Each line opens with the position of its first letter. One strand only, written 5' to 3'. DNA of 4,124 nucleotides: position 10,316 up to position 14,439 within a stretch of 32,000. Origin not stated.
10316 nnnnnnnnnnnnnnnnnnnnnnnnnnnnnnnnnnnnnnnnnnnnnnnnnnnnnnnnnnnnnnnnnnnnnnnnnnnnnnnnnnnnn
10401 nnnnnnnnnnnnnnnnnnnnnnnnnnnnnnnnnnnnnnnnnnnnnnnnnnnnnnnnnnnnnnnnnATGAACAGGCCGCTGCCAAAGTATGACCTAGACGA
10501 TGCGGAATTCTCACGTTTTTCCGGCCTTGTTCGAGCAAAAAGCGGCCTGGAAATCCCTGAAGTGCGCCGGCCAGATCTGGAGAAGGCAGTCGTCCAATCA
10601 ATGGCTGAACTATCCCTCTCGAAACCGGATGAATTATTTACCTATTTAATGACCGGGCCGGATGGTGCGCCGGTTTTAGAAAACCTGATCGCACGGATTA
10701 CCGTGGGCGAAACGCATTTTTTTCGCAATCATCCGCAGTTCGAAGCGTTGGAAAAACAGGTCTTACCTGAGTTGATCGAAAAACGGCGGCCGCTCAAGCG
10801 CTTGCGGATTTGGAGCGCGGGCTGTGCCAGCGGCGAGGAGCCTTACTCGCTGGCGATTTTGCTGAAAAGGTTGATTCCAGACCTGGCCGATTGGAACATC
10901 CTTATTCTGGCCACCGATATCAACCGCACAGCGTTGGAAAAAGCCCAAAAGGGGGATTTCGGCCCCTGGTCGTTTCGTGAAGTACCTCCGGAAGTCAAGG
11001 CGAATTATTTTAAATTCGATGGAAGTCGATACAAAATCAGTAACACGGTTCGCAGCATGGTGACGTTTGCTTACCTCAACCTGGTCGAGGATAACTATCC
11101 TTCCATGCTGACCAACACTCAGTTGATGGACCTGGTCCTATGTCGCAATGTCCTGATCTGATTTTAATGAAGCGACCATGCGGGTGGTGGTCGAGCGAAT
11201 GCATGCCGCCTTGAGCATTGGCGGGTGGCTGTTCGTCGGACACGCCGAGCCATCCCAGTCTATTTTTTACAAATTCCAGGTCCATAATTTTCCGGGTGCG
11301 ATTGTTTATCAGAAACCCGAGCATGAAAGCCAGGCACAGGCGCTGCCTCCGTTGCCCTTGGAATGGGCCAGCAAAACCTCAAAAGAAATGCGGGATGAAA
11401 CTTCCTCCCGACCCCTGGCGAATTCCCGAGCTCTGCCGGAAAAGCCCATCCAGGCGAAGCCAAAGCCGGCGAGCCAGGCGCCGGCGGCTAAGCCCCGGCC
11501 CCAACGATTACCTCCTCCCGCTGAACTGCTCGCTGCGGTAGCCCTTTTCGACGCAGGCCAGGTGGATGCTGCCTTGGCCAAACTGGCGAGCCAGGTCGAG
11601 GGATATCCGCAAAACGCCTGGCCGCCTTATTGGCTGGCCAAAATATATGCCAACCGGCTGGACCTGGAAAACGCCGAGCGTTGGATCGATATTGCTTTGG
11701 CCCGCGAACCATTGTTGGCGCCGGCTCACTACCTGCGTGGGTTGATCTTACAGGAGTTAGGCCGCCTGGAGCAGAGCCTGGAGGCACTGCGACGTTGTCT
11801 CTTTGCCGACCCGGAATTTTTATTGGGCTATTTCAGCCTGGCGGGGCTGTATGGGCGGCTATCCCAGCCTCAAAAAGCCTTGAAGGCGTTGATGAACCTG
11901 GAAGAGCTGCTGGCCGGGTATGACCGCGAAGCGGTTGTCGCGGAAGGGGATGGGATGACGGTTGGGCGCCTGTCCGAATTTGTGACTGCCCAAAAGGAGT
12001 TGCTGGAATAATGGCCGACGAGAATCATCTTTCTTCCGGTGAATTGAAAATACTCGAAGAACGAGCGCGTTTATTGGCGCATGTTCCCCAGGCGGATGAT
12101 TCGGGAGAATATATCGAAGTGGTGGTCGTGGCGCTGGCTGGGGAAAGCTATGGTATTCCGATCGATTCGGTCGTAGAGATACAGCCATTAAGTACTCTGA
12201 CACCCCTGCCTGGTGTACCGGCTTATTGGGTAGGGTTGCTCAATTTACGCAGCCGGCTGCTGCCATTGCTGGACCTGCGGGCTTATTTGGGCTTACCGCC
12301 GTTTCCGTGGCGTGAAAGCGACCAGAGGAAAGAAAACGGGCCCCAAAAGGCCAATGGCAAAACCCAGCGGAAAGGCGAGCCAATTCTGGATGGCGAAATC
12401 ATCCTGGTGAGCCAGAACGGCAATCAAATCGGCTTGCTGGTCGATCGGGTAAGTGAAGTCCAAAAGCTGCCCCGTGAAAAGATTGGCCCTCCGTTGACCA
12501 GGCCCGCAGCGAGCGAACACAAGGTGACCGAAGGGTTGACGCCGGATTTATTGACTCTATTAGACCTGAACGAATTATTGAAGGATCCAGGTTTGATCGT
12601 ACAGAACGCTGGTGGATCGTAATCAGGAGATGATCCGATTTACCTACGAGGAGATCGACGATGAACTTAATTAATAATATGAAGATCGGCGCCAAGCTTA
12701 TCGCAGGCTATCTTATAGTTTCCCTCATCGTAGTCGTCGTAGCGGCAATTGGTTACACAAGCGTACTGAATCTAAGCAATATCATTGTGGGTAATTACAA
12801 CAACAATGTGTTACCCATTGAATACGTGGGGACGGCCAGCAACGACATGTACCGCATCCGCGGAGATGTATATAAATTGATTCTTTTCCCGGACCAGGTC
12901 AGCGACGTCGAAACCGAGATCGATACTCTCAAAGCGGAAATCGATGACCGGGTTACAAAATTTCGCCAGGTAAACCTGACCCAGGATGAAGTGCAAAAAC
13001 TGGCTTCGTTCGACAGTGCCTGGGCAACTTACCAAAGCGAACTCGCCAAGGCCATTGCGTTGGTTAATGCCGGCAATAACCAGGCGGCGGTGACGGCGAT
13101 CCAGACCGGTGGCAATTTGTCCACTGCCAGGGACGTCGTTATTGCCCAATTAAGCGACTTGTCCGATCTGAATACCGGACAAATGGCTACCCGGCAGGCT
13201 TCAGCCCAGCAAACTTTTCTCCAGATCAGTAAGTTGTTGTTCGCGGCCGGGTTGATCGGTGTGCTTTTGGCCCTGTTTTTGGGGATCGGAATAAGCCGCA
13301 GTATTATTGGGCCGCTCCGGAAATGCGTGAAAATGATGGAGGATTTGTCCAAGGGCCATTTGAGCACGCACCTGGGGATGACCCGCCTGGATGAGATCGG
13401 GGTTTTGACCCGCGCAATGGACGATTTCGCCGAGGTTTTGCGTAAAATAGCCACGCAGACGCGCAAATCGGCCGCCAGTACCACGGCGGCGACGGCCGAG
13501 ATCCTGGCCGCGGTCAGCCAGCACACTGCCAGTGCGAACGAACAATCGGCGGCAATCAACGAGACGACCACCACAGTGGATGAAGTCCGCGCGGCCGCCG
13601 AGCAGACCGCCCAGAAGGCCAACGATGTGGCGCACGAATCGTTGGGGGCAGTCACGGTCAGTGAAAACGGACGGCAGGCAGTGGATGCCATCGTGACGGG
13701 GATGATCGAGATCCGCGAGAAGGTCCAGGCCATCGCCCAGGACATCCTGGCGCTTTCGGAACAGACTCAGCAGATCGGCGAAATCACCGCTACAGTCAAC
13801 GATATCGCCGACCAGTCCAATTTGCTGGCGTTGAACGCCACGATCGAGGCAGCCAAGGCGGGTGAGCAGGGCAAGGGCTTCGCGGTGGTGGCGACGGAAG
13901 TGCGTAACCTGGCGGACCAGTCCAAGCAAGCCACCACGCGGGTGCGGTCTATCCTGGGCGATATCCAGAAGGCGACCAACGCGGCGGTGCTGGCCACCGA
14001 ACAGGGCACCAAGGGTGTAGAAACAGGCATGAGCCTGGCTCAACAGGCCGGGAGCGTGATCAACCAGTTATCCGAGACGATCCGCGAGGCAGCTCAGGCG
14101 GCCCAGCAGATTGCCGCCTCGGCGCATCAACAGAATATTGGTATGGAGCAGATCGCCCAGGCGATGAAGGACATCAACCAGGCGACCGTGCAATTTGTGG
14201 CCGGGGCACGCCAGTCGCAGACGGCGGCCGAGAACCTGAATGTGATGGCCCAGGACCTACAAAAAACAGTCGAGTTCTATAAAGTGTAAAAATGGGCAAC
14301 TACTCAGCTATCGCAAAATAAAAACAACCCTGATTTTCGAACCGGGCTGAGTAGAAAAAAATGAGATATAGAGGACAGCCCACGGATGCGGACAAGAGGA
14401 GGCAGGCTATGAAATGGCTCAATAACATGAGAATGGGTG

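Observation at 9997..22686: Wsp-type chemosensory operon whose output is a REC...HD-GYP c-di-GMP phosphodiesterase rather than a diguanylate cyclase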

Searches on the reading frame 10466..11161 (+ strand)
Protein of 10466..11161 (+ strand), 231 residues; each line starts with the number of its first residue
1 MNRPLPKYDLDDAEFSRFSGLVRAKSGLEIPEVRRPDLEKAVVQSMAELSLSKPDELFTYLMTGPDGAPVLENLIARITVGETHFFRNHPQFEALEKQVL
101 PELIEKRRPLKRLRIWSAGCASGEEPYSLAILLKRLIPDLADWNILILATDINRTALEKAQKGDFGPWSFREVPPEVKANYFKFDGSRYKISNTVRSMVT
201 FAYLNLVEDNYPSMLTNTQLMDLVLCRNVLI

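Call 3: search_protein_families(library=pfam, proteins=[window:10466-11161:+], max_evalue=0.01)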
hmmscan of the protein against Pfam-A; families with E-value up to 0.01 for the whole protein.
window:10466-11161:+ (231 aa): 2 families
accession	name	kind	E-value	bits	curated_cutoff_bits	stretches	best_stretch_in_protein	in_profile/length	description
PF01739.24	CheR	-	2.8e-43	148.1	27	1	82-231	2-147/195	CheR methyltransferase, SAM binding domain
PF03705.20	CheR_N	-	0.0074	16.4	27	0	13-65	1-53/53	CheR methyltransferase, all-alpha domain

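Call 53: search_protein_families(library=ncbifam, proteins=[window:10466-11161:+], max_evalue=0.00001)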
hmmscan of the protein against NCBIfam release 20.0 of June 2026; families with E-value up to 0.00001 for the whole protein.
window:10466-11161:+ (231 aa): 1 family
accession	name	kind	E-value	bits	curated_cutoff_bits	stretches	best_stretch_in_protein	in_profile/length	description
NF007902.0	PRK10611.1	equivalog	2.4e-20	72.9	435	1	7-231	19-234/287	protein-glutamate O-methyltransferase CheR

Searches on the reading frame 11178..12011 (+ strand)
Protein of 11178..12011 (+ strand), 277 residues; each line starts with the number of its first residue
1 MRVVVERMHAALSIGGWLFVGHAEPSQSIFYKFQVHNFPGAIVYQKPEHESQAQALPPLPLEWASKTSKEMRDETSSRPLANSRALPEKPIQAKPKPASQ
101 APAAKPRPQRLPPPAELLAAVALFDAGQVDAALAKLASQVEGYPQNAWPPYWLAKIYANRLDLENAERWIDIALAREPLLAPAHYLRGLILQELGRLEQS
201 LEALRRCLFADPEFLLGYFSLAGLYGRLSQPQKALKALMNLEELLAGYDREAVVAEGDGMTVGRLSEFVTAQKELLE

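Call 3: search_protein_families(library=pfam, proteins=[window:11178-12011:+], max_evalue=0.01)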
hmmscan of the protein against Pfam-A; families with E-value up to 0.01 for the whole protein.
window:11178-12011:+ (277 aa): 11 families
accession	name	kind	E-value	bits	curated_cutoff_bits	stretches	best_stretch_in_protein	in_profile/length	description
PF00515.34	TPR_1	-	2.4e-07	30.7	27.8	1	181-214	1-34/34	Tetratricopeptide repeat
PF13181.12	TPR_8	-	8.7e-07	29.1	25.7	1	181-213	1-33/34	Tetratricopeptide repeat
PF07719.23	TPR_2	-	1.5e-06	28.3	27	1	181-213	1-33/34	Tetratricopeptide repeat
PF13431.12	TPR_17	-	7.6e-06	26.2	24.4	0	173-201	5-33/34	Tetratricopeptide repeat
PF14559.12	TPR_19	-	2.4e-05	25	25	1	123-187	1-65/68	Tetratricopeptide repeat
PF13428.12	TPR_14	-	0.00015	22.6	23.5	0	183-222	3-42/44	Tetratricopeptide repeat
PF13371.12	TPR_9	-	0.00074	19.9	35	1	155-212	3-60/73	Tetratricopeptide repeat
PF13414.12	TPR_11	-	0.0012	19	26.8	0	188-228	1-41/42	TPR repeat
PF13432.12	TPR_16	-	0.0019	19.1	32.7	0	153-212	3-62/65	Tetratricopeptide repeat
PF12569.14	NatA_aux_su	-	0.0041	16.6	33.3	1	143-204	186-249/515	N-terminal acetyltransferase A, auxiliary subunit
PF12895.13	ANAPC3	-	0.0046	17.6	27.2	0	151-207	27-82/82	Anaphase-promoting complex, cyclosome, subunit 3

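Call 53: search_protein_families(library=ncbifam, proteins=[window:11178-12011:+], max_evalue=0.00001)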
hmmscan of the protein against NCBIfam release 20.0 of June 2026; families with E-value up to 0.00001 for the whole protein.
window:11178-12011:+ (277 aa): 2 families
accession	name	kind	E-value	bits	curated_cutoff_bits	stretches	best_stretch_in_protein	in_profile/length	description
TIGR02917.1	PEP_TPR_lipo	equivalog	1.8e-07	29.4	312.2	1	118-225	130-237/899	XrtA/PEP-CTERM system TPR-repeat protein PrsT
NF040959.1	MamA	equivalog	2.7e-07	30.3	200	1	120-244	78-202/204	magnetosome protein MamA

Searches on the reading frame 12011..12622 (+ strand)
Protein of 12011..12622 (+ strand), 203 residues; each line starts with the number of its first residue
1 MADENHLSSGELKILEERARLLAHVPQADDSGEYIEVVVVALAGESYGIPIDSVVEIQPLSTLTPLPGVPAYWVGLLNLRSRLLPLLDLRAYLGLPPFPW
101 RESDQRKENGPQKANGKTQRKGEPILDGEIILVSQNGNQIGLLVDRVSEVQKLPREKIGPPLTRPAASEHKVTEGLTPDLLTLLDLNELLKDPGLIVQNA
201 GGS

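Call 3: search_protein_families(library=pfam, proteins=[window:12011-12622:+], max_evalue=0.01)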
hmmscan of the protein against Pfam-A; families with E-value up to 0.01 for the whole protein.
window:12011-12622:+ (203 aa): 1 family
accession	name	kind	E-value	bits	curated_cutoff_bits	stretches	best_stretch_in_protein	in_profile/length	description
PF01584.24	CheW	-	1.2e-26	93.4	23.5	1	36-192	1-136/138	CheW-like domain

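Call 53: search_protein_families(library=ncbifam, proteins=[window:12011-12622:+], max_evalue=0.00001)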
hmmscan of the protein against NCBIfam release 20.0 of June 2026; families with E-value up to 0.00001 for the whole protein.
window:12011-12622:+ (203 aa): 1 family
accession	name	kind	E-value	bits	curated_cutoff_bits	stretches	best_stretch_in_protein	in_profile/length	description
NF007903.0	PRK10612.1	equivalog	1.1e-08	34.9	260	1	35-91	17-73/167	chemotaxis protein CheW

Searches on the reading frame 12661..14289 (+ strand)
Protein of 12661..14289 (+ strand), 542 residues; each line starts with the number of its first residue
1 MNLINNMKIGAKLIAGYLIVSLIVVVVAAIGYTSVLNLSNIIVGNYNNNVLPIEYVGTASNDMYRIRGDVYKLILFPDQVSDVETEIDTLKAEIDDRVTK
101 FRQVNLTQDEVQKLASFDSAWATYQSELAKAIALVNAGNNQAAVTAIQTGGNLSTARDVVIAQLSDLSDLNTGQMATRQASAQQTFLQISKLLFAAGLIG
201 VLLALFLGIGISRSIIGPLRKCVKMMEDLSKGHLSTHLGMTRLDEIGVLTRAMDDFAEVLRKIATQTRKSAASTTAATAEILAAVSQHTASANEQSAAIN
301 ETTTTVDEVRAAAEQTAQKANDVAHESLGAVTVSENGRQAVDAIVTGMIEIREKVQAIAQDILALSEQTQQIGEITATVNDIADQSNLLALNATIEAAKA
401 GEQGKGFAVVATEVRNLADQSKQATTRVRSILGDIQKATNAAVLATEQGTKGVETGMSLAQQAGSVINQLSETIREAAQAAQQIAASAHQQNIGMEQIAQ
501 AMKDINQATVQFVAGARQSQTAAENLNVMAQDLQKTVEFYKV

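Call 3: search_protein_families(library=pfam, proteins=[window:12661-14289:+], max_evalue=0.01)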
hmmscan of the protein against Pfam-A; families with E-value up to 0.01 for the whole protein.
window:12661-14289:+ (542 aa): 3 families
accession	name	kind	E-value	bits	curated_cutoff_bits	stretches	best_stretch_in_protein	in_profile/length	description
PF00015.26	MCPsignal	-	2.1e-37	129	34.6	1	334-508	11-171/172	Methyl-accepting chemotaxis protein (MCP) signalling domain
PF12729.13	4HB_MCP_1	-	4.2e-34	118.1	27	1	6-184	1-179/181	Four helix bundle sensory module for signal transduction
PF00672.30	HAMP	-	1.5e-09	38.4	25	1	211-261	2-52/53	HAMP domain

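Call 53: search_protein_families(library=ncbifam, proteins=[window:12661-14289:+], max_evalue=0.00001)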
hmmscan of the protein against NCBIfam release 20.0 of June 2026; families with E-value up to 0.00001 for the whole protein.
window:12661-14289:+ (542 aa): 9 families
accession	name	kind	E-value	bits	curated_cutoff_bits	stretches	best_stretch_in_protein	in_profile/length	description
NF058645.1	MCPCtpMPsAe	equivalog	9.1e-40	136.9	900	1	157-542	172-558/558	methyl-accepting chemotaxis protein CtpM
NF011622.0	PRK15048.1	equivalog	1.4e-38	133.4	900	1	94-540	100-513/553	methyl-accepting chemotaxis protein II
NF047851.1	MCPCitTducer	equivalog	9.4e-36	124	900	1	101-542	107-516/553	methyl-accepting chemotaxis citrate transducer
NF041847.1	transduc_aer2_vibrio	equivalog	4.3e-35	121.1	1200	1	213-541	453-753/804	aerotaxis transducer Aer2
NF011615.0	PRK15041.1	equivalog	4e-34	118.2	947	1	119-541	127-516/554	methyl-accepting chemotaxis protein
NF007309.0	PRK09793.1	equivalog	9.1e-27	94.2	903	1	174-541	172-512/533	methyl-accepting chemotaxis protein IV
NF050802.1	AspChtxCcaA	equivalog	1.3e-17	63.5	1300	1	340-430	540-630/700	aspartate chemotaxis receptor CcaA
NF040691.1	MtrAB_MtrB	equivalog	4.5e-08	32.6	450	1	98-262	90-259/507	MtrAB system histidine kinase MtrB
NF038263.1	prot_phos_SiaA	equivalog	3.4e-07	29.2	700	1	191-286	311-402/658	biofilm regulation protein phosphatase SiaA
